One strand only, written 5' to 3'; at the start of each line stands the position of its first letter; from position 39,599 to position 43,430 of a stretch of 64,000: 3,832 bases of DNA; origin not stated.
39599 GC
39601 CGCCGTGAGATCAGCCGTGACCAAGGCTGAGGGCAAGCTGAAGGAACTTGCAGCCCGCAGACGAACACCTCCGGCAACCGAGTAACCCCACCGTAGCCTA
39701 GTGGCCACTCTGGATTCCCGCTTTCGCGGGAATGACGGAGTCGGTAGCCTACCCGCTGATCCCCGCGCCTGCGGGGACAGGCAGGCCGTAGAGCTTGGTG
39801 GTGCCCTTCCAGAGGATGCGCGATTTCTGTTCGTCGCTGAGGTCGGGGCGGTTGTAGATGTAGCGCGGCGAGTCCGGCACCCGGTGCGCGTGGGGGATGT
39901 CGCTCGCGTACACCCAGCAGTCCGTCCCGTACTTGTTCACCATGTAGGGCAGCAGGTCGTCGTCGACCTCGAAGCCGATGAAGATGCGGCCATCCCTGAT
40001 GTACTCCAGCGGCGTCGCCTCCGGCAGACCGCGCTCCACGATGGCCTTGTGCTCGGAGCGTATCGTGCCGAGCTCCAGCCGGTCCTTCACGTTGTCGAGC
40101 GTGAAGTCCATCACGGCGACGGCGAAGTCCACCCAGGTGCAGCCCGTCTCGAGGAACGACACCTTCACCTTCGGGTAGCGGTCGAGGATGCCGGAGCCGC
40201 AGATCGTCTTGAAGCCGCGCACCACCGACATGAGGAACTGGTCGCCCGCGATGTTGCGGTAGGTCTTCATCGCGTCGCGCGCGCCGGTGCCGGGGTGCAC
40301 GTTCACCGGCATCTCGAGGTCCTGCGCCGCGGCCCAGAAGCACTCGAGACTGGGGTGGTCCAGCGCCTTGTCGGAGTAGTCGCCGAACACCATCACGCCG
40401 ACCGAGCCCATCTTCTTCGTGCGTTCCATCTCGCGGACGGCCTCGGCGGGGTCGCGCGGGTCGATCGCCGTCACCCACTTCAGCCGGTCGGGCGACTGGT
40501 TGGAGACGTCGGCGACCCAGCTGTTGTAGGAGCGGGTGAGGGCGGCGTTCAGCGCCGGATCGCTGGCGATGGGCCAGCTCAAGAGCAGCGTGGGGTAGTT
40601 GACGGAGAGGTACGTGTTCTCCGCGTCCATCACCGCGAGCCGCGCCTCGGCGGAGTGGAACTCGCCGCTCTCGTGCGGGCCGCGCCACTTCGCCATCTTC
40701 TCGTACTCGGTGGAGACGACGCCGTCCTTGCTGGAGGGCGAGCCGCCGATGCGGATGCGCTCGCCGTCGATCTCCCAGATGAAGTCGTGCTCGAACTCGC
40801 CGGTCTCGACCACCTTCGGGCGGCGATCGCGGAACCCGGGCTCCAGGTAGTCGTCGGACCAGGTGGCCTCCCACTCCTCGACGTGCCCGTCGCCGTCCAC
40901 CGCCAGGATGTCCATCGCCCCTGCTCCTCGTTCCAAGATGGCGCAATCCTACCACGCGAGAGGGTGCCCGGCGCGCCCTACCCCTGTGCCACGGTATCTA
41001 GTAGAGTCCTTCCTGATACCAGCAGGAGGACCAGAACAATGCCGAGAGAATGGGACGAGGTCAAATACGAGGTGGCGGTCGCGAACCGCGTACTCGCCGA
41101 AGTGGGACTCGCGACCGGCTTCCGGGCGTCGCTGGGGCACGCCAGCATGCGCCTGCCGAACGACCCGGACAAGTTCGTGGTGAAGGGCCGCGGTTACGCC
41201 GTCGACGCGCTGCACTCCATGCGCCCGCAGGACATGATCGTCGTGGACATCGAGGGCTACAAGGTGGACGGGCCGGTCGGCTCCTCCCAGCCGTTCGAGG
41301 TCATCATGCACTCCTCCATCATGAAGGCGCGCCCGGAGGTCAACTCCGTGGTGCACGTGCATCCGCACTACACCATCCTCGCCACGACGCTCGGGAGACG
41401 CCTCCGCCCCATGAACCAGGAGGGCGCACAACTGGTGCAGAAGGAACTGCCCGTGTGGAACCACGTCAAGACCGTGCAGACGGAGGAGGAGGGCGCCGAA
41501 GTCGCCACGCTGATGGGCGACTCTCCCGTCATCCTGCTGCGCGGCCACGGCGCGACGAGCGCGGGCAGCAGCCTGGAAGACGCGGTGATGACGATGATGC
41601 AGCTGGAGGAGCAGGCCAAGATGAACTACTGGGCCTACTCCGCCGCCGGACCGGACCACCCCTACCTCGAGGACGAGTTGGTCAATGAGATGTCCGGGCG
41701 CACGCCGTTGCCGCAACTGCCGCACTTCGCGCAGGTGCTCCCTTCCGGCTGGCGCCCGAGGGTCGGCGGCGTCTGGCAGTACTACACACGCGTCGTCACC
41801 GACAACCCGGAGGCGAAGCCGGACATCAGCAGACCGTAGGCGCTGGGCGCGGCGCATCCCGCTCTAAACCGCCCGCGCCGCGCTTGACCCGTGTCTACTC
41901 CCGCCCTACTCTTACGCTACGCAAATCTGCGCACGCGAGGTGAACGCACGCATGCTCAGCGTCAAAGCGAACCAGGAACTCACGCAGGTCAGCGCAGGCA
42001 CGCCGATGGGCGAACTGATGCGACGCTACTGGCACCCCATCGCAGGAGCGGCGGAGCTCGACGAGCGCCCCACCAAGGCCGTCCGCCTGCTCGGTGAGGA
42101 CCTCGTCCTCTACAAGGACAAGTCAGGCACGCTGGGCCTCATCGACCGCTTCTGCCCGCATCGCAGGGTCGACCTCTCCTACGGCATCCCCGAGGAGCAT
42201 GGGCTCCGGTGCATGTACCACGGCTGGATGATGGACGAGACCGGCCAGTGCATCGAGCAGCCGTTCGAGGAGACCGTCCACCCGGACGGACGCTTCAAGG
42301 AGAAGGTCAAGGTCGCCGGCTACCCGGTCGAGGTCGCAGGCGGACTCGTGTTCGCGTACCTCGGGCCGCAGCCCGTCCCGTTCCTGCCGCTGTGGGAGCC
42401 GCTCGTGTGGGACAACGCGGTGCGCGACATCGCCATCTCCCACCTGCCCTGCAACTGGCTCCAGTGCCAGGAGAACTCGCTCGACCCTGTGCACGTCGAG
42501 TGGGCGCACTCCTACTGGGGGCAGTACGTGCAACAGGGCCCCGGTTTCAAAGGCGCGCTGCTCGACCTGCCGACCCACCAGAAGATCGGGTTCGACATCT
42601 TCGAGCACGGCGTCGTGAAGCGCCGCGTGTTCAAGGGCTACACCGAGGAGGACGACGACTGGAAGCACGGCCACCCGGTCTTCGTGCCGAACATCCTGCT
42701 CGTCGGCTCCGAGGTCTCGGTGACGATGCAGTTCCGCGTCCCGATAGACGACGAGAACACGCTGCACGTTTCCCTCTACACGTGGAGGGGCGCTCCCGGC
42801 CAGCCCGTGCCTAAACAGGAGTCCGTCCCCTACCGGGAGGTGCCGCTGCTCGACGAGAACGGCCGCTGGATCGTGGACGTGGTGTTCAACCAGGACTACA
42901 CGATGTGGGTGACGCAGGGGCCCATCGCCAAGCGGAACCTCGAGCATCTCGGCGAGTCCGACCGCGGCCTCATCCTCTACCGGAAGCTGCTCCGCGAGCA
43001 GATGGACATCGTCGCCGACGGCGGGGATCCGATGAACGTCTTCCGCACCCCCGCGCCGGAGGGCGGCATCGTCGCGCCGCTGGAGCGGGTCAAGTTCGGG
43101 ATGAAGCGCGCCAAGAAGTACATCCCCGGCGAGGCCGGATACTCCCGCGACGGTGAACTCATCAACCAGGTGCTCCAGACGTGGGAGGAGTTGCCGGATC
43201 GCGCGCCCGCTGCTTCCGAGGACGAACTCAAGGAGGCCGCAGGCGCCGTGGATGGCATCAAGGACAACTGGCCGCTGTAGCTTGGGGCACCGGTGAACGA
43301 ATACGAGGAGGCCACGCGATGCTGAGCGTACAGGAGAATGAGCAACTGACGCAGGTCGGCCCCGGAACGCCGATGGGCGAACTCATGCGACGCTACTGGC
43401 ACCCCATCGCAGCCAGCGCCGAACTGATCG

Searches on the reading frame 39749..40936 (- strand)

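Call 22: search_protein_families(library=pfam, proteins=[window:39749-40936:-], max_evalue=0.00001)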
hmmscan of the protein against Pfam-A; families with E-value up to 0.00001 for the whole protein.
window:39749-40936:- (395 aa): 1 family
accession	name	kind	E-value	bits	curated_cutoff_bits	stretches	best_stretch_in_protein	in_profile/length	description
PF04909.20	Amidohydro_2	-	2.1e-14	54.4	26.4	1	129-385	57-289/289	Amidohydrolase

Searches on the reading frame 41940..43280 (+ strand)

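Call 22: search_protein_families(library=pfam, proteins=[window:41940-43280:+], max_evalue=0.00001)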
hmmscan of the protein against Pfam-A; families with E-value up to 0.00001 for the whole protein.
window:41940-43280:+ (446 aa): 2 families
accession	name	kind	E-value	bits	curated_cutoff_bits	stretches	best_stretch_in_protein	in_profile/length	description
PF00355.32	Rieske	-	4.7e-18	65.3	20.3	1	31-112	2-83/88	Rieske [2Fe-2S] domain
PF19301.5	LigXa_C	-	3.1e-10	40.1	27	1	315-367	206-258/304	LigXa C-terminal domain like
